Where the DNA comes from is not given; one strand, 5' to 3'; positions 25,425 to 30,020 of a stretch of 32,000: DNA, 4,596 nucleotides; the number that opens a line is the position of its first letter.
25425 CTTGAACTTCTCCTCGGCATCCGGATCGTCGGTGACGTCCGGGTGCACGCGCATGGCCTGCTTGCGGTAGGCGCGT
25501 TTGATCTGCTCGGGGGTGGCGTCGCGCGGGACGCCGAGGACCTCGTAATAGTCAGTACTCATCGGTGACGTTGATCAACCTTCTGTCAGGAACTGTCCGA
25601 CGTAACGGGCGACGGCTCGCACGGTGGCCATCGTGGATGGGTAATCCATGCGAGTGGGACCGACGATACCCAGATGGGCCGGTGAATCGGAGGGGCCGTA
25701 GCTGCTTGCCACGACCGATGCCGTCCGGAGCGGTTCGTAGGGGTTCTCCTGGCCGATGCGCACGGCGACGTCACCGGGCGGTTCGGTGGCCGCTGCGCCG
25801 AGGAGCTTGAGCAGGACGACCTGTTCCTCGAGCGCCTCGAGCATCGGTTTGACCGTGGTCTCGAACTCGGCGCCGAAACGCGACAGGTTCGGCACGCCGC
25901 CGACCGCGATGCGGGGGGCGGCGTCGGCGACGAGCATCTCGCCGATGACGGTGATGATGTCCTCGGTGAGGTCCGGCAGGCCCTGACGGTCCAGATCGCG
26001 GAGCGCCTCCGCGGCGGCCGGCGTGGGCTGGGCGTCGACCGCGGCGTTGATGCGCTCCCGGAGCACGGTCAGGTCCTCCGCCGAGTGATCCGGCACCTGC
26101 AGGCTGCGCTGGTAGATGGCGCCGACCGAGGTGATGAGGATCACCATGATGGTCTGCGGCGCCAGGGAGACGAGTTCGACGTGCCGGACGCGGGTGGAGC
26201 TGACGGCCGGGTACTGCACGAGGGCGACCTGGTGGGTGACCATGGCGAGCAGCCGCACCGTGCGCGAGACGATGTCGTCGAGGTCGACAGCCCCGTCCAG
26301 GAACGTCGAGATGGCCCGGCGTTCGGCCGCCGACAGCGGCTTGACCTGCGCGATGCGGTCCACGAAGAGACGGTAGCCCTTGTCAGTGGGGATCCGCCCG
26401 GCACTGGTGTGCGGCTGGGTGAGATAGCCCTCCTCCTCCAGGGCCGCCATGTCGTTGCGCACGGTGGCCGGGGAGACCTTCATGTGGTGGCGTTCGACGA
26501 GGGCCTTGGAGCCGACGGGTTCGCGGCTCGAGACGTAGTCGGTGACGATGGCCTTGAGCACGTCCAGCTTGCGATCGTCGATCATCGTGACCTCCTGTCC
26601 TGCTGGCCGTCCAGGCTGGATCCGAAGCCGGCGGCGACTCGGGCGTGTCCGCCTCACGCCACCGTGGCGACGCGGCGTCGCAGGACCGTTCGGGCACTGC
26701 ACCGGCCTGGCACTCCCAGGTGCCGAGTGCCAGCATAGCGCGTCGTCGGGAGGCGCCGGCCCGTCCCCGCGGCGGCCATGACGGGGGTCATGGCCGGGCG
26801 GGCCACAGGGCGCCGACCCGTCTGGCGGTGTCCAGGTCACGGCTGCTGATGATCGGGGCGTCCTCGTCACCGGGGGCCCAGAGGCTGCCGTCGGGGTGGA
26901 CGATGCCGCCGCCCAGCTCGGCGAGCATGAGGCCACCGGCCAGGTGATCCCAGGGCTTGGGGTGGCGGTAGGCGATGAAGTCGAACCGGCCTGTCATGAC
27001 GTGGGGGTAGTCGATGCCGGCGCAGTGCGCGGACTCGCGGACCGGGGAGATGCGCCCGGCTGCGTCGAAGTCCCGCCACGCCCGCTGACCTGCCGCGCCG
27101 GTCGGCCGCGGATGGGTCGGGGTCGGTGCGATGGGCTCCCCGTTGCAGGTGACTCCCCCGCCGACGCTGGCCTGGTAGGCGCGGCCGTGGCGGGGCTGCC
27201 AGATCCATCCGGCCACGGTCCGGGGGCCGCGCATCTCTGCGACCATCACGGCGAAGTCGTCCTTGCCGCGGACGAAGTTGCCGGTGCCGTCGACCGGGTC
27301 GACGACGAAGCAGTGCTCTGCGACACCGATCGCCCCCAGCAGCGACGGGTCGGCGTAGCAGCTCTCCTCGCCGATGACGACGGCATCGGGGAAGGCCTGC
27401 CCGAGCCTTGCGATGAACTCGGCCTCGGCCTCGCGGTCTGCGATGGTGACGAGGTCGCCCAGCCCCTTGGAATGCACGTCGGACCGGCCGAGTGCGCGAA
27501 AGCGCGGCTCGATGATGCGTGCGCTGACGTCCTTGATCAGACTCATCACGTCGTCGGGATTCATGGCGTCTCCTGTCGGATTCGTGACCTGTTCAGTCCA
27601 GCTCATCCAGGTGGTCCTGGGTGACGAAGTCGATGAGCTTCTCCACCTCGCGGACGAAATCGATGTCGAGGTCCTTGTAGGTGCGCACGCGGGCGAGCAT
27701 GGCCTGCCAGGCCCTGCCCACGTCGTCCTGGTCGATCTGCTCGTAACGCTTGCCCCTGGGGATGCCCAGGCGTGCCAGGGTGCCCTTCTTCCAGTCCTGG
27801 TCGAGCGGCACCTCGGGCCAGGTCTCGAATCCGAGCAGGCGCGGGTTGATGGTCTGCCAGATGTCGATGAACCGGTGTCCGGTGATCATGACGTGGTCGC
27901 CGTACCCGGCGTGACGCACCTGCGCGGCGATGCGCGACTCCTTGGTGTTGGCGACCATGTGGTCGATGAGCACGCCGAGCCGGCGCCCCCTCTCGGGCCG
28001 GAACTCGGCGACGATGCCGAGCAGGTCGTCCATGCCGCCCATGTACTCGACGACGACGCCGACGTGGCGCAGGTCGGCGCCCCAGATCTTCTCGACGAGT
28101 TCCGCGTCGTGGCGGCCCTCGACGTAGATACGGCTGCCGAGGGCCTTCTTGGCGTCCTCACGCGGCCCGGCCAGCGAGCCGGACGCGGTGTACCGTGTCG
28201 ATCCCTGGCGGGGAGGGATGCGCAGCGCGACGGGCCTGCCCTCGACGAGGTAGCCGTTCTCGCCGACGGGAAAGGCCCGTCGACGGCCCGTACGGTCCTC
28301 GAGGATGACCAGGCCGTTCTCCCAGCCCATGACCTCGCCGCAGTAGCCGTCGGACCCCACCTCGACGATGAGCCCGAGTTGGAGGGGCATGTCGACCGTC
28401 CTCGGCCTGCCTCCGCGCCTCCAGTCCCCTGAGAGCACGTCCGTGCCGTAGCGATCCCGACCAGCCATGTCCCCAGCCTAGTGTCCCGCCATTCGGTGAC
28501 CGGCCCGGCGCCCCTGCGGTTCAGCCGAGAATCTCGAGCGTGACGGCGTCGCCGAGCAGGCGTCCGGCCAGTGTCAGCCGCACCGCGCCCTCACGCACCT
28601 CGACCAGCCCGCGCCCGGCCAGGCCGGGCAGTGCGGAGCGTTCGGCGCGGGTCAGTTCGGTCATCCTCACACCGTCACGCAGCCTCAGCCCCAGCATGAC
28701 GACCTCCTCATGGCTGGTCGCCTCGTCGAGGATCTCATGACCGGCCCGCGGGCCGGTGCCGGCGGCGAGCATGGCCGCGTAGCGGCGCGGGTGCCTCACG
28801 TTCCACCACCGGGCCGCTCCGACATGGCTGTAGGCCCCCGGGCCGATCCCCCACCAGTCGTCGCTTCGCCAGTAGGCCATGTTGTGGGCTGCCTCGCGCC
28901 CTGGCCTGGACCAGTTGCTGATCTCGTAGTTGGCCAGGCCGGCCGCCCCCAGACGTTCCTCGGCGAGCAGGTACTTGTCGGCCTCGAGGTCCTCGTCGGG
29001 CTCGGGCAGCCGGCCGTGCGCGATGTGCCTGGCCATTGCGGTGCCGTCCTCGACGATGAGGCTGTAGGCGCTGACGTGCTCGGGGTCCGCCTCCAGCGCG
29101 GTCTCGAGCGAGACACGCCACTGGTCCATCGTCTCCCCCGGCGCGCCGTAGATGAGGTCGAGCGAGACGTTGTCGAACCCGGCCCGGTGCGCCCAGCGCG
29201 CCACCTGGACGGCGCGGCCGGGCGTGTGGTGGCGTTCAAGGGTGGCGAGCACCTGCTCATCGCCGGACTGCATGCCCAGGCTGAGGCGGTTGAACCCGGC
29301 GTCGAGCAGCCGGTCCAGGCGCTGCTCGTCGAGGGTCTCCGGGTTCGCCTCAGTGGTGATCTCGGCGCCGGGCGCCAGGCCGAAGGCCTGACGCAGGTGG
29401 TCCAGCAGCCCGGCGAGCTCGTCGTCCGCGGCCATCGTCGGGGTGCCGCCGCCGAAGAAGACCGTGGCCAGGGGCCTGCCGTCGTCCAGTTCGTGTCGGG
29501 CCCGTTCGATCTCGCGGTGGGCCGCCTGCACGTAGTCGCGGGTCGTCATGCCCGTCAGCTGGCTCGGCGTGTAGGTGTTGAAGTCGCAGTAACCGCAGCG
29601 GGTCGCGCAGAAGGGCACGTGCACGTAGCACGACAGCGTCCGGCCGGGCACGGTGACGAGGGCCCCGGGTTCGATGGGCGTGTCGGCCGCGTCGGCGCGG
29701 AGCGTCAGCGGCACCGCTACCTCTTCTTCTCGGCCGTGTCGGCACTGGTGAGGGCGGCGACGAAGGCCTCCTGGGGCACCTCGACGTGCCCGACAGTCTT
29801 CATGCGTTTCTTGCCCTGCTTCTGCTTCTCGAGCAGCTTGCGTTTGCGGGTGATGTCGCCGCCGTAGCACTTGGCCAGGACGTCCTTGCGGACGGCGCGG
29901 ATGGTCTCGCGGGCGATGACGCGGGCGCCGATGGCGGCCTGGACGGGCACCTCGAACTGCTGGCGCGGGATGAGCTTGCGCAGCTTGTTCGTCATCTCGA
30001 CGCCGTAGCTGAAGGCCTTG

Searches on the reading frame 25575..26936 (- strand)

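Call 78: search_protein_families(library=pfam, proteins=[window:25575-26936:-], max_evalue=0.001)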
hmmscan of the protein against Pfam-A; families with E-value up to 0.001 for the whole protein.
window:25575-26936:- (453 aa): 2 families
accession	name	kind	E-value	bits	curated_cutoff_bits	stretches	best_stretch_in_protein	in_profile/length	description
PF01628.27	HrcA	-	4.3e-46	158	22.2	1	220-436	1-215/215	HrcA protein C terminal domain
PF08220.18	HTH_DeoR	-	2.1e-06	27.8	21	1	134-179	8-51/57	DeoR-like helix-turn-helix domain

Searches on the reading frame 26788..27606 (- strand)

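Call 78: search_protein_families(library=pfam, proteins=[window:26788-27606:-], max_evalue=0.001)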
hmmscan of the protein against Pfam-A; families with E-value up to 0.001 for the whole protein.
window:26788-27606:- (272 aa): 1 family
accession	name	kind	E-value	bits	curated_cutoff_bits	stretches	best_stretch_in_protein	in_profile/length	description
PF00459.30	Inositol_P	-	6.2e-36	124.7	27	1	27-247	15-247/271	Inositol monophosphatase family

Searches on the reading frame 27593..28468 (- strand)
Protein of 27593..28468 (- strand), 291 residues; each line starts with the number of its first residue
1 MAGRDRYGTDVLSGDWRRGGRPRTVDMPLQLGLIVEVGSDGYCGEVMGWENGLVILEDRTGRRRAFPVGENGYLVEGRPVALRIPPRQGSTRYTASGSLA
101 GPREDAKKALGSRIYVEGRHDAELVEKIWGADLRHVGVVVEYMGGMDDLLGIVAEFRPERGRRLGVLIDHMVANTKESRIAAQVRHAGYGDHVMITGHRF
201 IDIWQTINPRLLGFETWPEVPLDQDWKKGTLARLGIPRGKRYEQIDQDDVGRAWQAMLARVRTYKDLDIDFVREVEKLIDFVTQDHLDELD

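Call 78: search_protein_families(library=pfam, proteins=[window:27593-28468:-], max_evalue=0.001)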
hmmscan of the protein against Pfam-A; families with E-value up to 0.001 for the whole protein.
window:27593-28468:- (291 aa): 2 families
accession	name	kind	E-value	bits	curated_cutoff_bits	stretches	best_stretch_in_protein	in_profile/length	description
PF11296.14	DUF3097_C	-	2.3e-67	226.2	27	1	112-284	1-159/159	DUF3097, C-terminal domain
PF22845.2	DUF3097_N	-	9e-23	80.2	28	1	27-85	2-61/61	DUF3097, N-terminal domain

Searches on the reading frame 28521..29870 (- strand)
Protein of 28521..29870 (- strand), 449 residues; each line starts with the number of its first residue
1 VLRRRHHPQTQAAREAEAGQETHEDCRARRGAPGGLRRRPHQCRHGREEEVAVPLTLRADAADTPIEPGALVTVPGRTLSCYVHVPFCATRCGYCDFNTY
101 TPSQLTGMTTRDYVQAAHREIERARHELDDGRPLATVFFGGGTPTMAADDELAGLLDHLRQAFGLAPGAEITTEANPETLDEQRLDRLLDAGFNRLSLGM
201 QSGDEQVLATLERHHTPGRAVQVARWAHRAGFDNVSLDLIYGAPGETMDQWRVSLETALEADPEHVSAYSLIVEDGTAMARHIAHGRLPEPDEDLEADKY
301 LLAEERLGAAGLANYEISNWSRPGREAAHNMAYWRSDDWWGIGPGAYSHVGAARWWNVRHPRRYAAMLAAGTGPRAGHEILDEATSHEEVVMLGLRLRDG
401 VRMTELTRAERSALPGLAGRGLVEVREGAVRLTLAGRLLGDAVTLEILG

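Call 78: search_protein_families(library=pfam, proteins=[window:28521-29870:-], max_evalue=0.001)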
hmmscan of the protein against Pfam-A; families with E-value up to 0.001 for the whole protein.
window:28521-29870:- (449 aa): 2 families
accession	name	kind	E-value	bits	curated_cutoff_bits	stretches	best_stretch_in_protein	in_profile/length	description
PF04055.27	Radical_SAM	-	5e-29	102.1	29.5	1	82-256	1-164/166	Radical SAM superfamily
PF06969.22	HemN_C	-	9.8e-06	26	24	1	387-439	7-67/67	HemN C-terminal domain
